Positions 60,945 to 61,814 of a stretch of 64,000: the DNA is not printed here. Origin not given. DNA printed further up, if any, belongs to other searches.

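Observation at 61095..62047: HEPN protein translationally coupled to a GxxExxY (PD-(D/E)xK-like) protein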

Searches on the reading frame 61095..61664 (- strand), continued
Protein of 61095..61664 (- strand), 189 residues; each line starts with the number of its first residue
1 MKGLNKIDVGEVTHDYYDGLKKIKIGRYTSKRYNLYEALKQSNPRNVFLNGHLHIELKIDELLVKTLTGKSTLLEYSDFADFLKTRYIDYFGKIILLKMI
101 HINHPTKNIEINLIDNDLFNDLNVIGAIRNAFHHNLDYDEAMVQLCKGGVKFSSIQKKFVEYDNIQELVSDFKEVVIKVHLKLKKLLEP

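Call 49: search_solved_structures(query=A2, max_evalue=10, show_alignments=4)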
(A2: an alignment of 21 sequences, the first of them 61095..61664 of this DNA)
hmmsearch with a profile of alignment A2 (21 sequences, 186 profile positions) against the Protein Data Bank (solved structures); distinct sequences matched with E-value up to 10: 6.
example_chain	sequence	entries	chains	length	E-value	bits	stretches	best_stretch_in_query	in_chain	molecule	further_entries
4xpk_A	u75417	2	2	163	0.027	17.1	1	65-107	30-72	N-Acetyltransferase, PseH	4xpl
2ggf_A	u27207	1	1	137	0.38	13.4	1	120-179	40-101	Programmed cell death 4, isoform 1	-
2zu6_B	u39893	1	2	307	1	12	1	120-179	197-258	Programmed cell death protein 4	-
2nsz_A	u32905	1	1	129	1.1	11.9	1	120-179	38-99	Programmed cell death protein 4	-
3eij_A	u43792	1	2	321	1.1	11.9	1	120-179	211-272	Programmed cell death protein 4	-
2kzt_B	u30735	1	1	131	1.2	11.8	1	120-179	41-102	Programmed cell death protein 4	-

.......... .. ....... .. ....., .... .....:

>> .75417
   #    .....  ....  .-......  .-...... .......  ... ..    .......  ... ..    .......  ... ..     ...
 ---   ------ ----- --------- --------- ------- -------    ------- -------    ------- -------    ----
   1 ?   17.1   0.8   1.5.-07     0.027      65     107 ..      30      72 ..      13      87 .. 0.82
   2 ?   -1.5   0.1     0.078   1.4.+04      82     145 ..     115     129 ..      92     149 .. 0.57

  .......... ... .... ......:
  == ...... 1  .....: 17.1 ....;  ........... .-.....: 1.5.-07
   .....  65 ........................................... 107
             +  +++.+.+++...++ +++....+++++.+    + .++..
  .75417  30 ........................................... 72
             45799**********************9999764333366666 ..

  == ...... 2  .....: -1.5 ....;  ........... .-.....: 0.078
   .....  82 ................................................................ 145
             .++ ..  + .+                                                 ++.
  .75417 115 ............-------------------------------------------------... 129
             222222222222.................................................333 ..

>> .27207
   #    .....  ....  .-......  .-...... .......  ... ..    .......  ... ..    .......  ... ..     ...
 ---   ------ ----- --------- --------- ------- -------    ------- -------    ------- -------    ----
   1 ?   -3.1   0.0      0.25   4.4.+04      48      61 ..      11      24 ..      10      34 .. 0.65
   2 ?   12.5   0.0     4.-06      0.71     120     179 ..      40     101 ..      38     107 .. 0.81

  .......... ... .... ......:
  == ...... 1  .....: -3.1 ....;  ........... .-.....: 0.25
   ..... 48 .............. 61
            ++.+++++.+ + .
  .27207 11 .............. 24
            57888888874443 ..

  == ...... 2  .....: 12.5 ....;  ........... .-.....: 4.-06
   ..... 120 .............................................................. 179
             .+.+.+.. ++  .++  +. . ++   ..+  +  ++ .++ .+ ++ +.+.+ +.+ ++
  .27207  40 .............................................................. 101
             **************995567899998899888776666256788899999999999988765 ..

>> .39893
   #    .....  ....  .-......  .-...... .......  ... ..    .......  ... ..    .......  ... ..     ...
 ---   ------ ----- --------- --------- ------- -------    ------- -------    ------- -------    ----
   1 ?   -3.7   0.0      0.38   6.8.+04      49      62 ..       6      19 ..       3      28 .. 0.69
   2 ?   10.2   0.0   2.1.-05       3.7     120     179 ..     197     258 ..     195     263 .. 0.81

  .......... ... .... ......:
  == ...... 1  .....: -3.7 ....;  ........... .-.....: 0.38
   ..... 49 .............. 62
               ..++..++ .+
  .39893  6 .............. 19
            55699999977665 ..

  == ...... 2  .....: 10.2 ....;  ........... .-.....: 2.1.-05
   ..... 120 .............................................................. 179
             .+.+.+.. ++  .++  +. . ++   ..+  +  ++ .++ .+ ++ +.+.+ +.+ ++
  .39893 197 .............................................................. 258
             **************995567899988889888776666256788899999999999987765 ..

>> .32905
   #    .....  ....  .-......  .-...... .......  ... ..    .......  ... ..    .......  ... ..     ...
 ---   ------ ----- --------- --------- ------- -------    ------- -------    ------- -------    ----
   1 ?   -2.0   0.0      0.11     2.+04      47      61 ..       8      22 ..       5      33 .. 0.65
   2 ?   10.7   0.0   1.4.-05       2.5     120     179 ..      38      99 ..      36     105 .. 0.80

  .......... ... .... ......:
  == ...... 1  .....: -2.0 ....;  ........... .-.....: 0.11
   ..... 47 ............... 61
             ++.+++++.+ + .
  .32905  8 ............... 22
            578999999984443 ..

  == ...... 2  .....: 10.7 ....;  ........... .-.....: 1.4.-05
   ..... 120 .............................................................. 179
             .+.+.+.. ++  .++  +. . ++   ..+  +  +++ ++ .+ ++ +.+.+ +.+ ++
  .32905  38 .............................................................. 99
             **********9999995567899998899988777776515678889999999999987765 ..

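Call 51: find_related_loci(query=A2, collection=metagenome_contigs, flank=5000)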
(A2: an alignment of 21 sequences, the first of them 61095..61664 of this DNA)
Query A2 (189 aa) in metagenome_contigs; peptide patterns used: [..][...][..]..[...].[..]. (x = any residue, [..] = any of these).
171 stretches matched a pattern; 22 encode a relative of the query (tblastn E <= 1e-3); 22 distinct loci.
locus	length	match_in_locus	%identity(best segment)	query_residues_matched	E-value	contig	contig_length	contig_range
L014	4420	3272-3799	40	17-187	6e-31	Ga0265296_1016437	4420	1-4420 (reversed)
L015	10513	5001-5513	39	17-187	2e-30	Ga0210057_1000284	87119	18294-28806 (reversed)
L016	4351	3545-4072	37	17-187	1e-29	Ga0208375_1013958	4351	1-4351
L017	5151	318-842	39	17-187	5e-29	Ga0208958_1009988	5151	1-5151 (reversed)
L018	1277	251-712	39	34-187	3e-28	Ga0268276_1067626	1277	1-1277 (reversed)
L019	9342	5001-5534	37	15-187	1e-27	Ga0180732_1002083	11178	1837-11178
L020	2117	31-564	35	15-187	1e-27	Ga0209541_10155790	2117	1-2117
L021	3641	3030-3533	35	17-188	9e-27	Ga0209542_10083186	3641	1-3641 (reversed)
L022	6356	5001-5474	38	34-187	3e-26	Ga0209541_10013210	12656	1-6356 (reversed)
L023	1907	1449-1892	40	34-177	3e-26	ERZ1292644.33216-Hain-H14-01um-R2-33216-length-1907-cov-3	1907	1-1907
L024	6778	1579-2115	35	4-177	6e-26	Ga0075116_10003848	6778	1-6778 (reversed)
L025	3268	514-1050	35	4-177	6e-26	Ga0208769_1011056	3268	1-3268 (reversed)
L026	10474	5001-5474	38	34-187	1e-25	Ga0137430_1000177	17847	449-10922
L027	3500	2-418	40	37-172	5e-25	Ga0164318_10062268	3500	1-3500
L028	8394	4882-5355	38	34-187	8e-25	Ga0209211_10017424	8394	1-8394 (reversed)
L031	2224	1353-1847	36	18-177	2e-23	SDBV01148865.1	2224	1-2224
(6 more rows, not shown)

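Call 52: find_related_loci(query=A2, collection=viral_contigs, flank=5000)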
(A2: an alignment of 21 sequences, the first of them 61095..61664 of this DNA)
Query A2 (189 aa) in viral_contigs; peptide patterns used: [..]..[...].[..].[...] (x = any residue, [..] = any of these).
64 stretches matched a pattern; 1 encode a relative of the query (tblastn E <= 1e-3); 1 distinct loci.
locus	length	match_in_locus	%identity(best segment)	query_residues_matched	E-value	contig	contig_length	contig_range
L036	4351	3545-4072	37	17-187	4e-31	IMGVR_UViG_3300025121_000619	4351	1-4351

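Call 54: search_protein_families(library=pfam, proteins=[L016:2329-3540:+, L023:182-1390:+, L026:3725-4942:+, L028:3605-4840:+, L009:3352-4446:+, L014:449-3115:-, L004:4642-5838:-, L004:7801-9537:-], max_evalue=0.01)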
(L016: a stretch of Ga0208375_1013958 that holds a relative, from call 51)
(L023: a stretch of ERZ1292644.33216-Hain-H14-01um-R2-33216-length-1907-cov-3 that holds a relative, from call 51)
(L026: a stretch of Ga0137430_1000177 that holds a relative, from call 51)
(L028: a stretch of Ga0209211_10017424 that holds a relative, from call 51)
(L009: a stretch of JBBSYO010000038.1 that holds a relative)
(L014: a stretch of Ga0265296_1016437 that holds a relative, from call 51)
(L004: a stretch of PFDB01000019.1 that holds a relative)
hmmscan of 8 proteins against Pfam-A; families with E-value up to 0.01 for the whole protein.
L016:2329-3540:+ (403 aa): 6 families
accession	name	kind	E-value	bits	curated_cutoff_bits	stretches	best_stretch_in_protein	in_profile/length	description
PF13610.12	DDE_Tnp_IS240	-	4.3e-09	37.1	27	1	239-364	16-137/139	DDE domain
PF03050.20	DDE_Tnp_IS66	-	6.5e-09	36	23.1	1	161-399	12-251/284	Transposase IS66 family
PF00665.32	rve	-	0.00017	22.3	32.6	0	216-314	6-94/102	Integrase core domain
PF25208.1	DUF7838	-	0.00037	20.8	28.5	1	108-145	6-44/55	Domain of unknown function (DUF7838)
PF04434.22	SWIM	-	0.00054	19.9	19.6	1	51-81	4-35/38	SWIM zinc finger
PF15404.12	PH_4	-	0.0088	16.4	27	0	273-343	77-146/183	Pleckstrin homology domain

L023:182-1390:+ (402 aa): 7 families
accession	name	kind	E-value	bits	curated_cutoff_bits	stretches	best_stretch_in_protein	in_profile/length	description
PF13610.12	DDE_Tnp_IS240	-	1e-10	42.3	27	1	220-364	4-137/139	DDE domain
PF03050.20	DDE_Tnp_IS66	-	1.6e-10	41.3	23.1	1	163-297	12-140/284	Transposase IS66 family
PF00665.32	rve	-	5.4e-06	27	32.6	1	218-313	6-93/102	Integrase core domain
PF00872.24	Transposase_mut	-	0.00094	18.6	21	1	160-305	103-247/379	Transposase, Mutator family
PF04434.22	SWIM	-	0.0011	18.9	19.6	1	55-81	12-34/38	SWIM zinc finger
PF25208.1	DUF7838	-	0.0015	18.8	28.5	1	108-147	4-44/55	Domain of unknown function (DUF7838)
PF22007.2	DUF6930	-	0.0058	17.3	27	0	214-290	9-87/123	Domain of unknown function (DUF6930)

L026:3725-4942:+ (405 aa): 3 families
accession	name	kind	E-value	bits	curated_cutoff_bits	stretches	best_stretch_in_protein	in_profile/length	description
PF13610.12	DDE_Tnp_IS240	-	1.7e-09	38.4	27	1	241-365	16-136/139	DDE domain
PF25208.1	DUF7838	-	0.00011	22.5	28.5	1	106-142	5-42/55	Domain of unknown function (DUF7838)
PF03811.18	Zn_ribbon_InsA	-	0.0041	17.3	26.1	1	109-140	7-35/35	InsA N-terminal domain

L028:3605-4840:+ (411 aa): 5 families
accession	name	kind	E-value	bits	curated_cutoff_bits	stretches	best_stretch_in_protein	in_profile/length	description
PF13610.12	DDE_Tnp_IS240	-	1.8e-10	41.5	27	1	241-365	16-136/139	DDE domain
PF03050.20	DDE_Tnp_IS66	-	6.8e-09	36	23.1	1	160-299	12-140/284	Transposase IS66 family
PF04434.22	SWIM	-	4.1e-05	23.5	19.6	1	52-79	12-35/38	SWIM zinc finger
PF25208.1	DUF7838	-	0.00016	21.9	28.5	1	107-144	6-44/55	Domain of unknown function (DUF7838)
PF03811.18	Zn_ribbon_InsA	-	0.0029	17.7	26.1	1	110-140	8-35/35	InsA N-terminal domain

L009:3352-4446:+ (364 aa): 2 families
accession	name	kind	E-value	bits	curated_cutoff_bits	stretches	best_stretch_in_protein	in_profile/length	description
PF00091.31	Tubulin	-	2.5e-49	168.6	33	1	32-191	1-188/190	Tubulin/FtsZ family, GTPase domain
PF12327.13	FtsZ_C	-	1.3e-29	102.7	27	1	240-335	1-95/95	FtsZ family, C-terminal domain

L014:449-3115:- (888 aa): 7 families
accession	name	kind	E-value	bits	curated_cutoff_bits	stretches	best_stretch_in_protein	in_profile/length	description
PF07669.17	Eco57I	-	8.4e-36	124.1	25.3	1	451-637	1-171/171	Eco57I restriction-modification methylase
PF20473.4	MmeI_Mtase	-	2.2e-19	70.1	27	1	386-648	16-243/259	MmeI, DNA-methyltransferase domain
PF02384.22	N6_Mtase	-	4.8e-14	52.8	20.4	1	325-689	5-269/311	N-6 DNA Methylase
PF04313.20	HSDR_N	-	1.6e-10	41.6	25.1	1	31-140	4-196/198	Type I restriction enzyme R protein N terminus (HSDR_N)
PF01170.24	UPF0020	-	0.00011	22.4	22.3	0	392-468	31-94/197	RMKL-like, methyltransferase domain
PF20464.3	MmeI_N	-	0.0046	17.7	27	0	16-139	5-125/181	MmeI, N-terminal domain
PF13588.12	HSDR_N_2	-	0.006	17.1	25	0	62-140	23-100/110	Type I restriction enzyme R protein N terminus (HSDR_N)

L004:4642-5838:- (398 aa): 10 families
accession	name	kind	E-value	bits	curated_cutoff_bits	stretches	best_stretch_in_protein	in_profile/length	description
PF00009.33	GTP_EFTU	-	2.4e-37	128.8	26.5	1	7-185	3-185/188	Elongation factor Tu GTP binding domain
PF09173.17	eIF2_C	-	1.1e-26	93.3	22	1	311-395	2-86/86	Initiation factor eIF2 gamma, C terminal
PF01926.29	MMR_HSR1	-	5.6e-07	30.1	21.9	1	10-134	2-113/113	50S ribosome-binding GTPase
PF03193.22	RsgA_GTPase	-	6.7e-07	29.7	30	1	93-182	20-104/174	RsgA GTPase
PF10662.15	PduV-EutP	-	9.7e-07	29.1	21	1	9-182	3-141/143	Ethanolamine utilisation - propanediol utilisation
PF16897.10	MMR_HSR1_Xtn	-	0.00011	22.6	35.2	1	126-181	56-99/106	C-terminal region of MMR_HSR1 domain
PF03144.31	GTP_EFTU_D2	-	0.00022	22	30.3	1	218-276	1-52/73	Elongation factor Tu domain 2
PF09439.16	SRPRB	-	0.00085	19.2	25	1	9-92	5-66/178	Signal recognition particle receptor beta subunit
PF02492.25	cobW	-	0.0044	17.1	20.7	0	86-151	105-169/180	CobW/HypB/UreG, nucleotide-binding domain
PF08477.19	Roc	-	0.0075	16.9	27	0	10-136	2-119/119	Ras of Complex, Roc, domain of DAPkinase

L004:7801-9537:- (578 aa): 6 families
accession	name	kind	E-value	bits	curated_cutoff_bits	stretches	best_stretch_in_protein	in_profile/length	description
PF00009.33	GTP_EFTU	-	2.8e-33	115.6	26.5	1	11-213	5-182/188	Elongation factor Tu GTP binding domain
PF11987.13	IF-2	-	9.1e-18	64.7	27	1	333-430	14-116/117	Translation-initiation factor 2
PF14578.12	GTP_EFTU_D4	-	2.6e-15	56.5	23.8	1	454-529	4-79/86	Elongation factor Tu domain 4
PF03144.31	GTP_EFTU_D2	-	4.5e-08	33.8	30.3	0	250-315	7-70/73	Elongation factor Tu domain 2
PF01926.29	MMR_HSR1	-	5e-08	33.5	21.9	1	12-134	2-113/113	50S ribosome-binding GTPase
PF03029.23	ATP_bind_1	-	0.0045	17.3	27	0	75-210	93-231/240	Conserved hypothetical ATP binding protein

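Call 69: fold_search(model_id=the predicted structure, library=viral)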
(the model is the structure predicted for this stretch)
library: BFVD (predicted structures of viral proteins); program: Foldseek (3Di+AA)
matches with E <= 10: 397; with E <= 0.001: 0
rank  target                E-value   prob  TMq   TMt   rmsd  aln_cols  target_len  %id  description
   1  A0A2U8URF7            4.4e-01  0.11  0.16  0.16  16.1       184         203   14  (no name in the UniProt tables at hand)
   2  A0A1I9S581            4.8e-01  0.14  0.20  0.04  23.5       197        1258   11  (no name in the UniProt tables at hand)
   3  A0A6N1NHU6            7.2e-01  0.15  0.21  0.09  18.7       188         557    8  Peptidase inhibitor I9 [Tupanvirus deep ocean]
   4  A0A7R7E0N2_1          8.0e-01  0.06  0.14  0.05  17.1       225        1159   10  (no name in the UniProt tables at hand)
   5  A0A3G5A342            9.3e-01  0.09  0.16  0.10  15.0       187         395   10  Uncharacterized protein [Harvfovirus sp.]
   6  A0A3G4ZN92            1.0e+00  0.10  0.11  0.10  15.6       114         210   10  Uncharacterized protein [Terrestrivirus sp.]
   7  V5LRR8                1.1e+00  0.08  0.20  0.14  12.9       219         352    7  (no name in the UniProt tables at hand)
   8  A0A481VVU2            1.3e+00  0.18  0.13  0.11  13.8        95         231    9  (no name in the UniProt tables at hand)
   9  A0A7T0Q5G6            1.3e+00  0.08  0.17  0.05  18.7       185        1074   12  RNA-directed RNA polymerase (Fragment) [Hymenopteran chu-related virus OKIAV122]
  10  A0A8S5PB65            1.3e+00  0.10  0.23  0.21  15.2       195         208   15  MAE-28990/MAE-18760-like HEPN domain-containing protein [Phage sp. ctPtC7]
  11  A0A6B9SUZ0            1.4e+00  0.08  0.16  0.14  17.0       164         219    8  (no name in the UniProt tables at hand)
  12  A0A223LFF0            1.4e+00  0.06  0.13  0.08  16.7       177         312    8  Protector from prophage-induced early lysis [Aeromonas phage AS-gz]
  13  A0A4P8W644            1.5e+00  0.08  0.19  0.22  15.2       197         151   10  (no name in the UniProt tables at hand)
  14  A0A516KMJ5            1.5e+00  0.21  0.20  0.13  10.1       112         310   13  Uncharacterized protein [Bacillus phage vB_BmeM-Goe8]
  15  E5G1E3                1.6e+00  0.04  0.14  0.15  18.5       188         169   10  p32 protein (Fragment) [African swine fever virus]
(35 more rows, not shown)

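Call 70: find_homologous_proteins(query=A2, max_evalue=10)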
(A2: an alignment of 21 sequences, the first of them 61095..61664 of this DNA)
Query A2 (21 sequences) (189 aa, profile of the alignment): 14 proteins with E <= 10 among 3178 candidates.
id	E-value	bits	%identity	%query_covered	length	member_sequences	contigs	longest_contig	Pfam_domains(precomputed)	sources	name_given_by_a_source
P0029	5.6e-57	210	38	83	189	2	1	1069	-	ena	-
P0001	6.3e-55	203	100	100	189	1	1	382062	-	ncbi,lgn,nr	ncbi:MAG: hypothetical protein PHE43_01880 [Candidatus Nanoarchaeia archaeon]|nr:hypothetical protei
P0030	5.1e-53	197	39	76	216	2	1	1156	-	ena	-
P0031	1.0e-52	196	38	81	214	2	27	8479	-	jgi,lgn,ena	-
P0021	1.3e-52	196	32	71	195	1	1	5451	-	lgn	-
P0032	2.3e-52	195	39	81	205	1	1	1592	-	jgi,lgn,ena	-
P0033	9.9e-52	193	35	82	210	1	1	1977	-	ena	-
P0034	3.1e-51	191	32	95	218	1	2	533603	-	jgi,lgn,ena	-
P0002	5.4e-50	187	40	81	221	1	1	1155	-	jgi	jgi:hypothetical protein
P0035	3.5e-49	185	35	71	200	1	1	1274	-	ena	-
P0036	3.4e-47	178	35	71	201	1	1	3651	-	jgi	jgi:hypothetical protein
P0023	4.6e-44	168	31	74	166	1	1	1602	-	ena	-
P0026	7.3e-44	167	24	75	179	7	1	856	-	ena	-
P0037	1.1e-40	157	41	60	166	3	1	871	-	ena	-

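Call 71: find_encoding_contigs(protein=P0031, flank=4000, max_places=10)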
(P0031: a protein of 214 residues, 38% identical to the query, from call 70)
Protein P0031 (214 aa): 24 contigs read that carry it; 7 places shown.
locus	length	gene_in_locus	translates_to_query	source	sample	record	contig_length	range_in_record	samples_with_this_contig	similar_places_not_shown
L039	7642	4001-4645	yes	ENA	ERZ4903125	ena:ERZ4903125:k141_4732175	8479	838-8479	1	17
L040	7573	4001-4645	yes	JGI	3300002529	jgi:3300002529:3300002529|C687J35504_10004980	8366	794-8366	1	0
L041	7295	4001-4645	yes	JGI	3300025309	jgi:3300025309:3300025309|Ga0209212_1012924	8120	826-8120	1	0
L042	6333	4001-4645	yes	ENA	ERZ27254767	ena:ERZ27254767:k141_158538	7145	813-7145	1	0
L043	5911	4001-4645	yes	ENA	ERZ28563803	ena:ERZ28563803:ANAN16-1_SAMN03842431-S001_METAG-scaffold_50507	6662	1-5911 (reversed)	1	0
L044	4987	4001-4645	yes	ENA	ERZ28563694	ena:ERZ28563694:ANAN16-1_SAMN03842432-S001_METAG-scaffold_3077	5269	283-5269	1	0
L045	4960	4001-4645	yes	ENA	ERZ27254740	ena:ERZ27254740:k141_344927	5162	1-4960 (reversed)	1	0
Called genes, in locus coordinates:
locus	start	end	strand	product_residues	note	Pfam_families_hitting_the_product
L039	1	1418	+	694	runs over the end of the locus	PF02384:N6_Mtase, PF20473:MmeI_Mtase, PF07669:Eco57I, PF12950:TaqI_C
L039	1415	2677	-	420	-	PF01637:ATPase_2 (weak), PF13191:AAA_16 (faint), PF12802:MarR_2 (faint), PF13412:HTH_24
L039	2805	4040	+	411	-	PF13610:DDE_Tnp_IS240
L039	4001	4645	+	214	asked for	-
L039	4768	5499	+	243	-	PF14382:ECR1_N (weak), PF21266:S1_RRP4 (weak), PF00013:KH_1, PF15985:KH_6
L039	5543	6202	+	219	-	PF01138:RNase_PH, PF03725:RNase_PH_C (weak)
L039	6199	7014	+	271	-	PF01138:RNase_PH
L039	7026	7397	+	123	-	PF01192:RNA_pol_Rpb6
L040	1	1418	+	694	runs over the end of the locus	PF02384:N6_Mtase, PF20473:MmeI_Mtase, PF07669:Eco57I, PF12950:TaqI_C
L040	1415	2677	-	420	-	PF01637:ATPase_2 (weak), PF13191:AAA_16 (faint), PF12802:MarR_2 (faint), PF13412:HTH_24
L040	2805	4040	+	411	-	PF13610:DDE_Tnp_IS240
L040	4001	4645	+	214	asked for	-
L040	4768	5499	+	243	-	PF14382:ECR1_N (weak), PF21266:S1_RRP4 (weak), PF00013:KH_1, PF15985:KH_6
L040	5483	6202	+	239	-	PF01138:RNase_PH, PF03725:RNase_PH_C (weak)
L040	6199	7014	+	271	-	PF01138:RNase_PH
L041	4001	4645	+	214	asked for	-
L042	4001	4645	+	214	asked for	-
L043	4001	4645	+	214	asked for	-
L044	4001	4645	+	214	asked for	-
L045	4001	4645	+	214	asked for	-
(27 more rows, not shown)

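Call 86: search_protein_families(library=pfam, proteins=[P0003, P0004, P0005, P0006, P0007, P0008, P0009, P0010, P0011, P0012], max_evalue=0.1)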
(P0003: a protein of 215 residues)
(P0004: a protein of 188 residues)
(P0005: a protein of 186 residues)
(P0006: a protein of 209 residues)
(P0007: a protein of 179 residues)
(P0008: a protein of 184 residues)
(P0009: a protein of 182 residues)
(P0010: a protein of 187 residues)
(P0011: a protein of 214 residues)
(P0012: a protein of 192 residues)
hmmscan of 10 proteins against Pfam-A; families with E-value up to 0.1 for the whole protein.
P0003 (215 aa): 0 families

P0004 (188 aa): 0 families

P0005 (186 aa): 0 families

P0006 (209 aa): 4 families
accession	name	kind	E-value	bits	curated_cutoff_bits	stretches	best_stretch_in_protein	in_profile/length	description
PF05388.16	Carbpep_Y_N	-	0.0033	18.2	25.8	1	117-180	20-89/127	Carboxypeptidase Y pro-peptide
PF18052.6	Rx_N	-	0.023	15.3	27.7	1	157-196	17-52/93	Rx N-terminal domain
PF07544.18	Med9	-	0.033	14.7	26.9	1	137-185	18-66/80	RNA polymerase II transcription mediator complex subunit 9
PF08795.16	DUF1796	-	0.049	13.9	23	1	121-177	99-153/166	Putative papain-like cysteine peptidase (DUF1796)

P0007 (179 aa): 1 family
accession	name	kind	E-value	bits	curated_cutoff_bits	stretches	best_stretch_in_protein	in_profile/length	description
PF08064.18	UME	-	0.015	15.6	23.2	0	63-93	56-86/102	UME (NUC010) domain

P0008 (184 aa): 0 families

P0009 (182 aa): 0 families

P0010 (187 aa): 0 families

P0011 (214 aa): 2 families
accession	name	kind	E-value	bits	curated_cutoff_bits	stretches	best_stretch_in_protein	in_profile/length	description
PF16566.10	CREPT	-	0.016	15.7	29.3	1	100-195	40-136/147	Cell-cycle alteration and expression-elevated protein in tumour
PF04859.17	DUF641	-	0.035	14.9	27.6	1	105-183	42-117/127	Plant protein of unknown function (DUF641)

P0012 (192 aa): 0 families
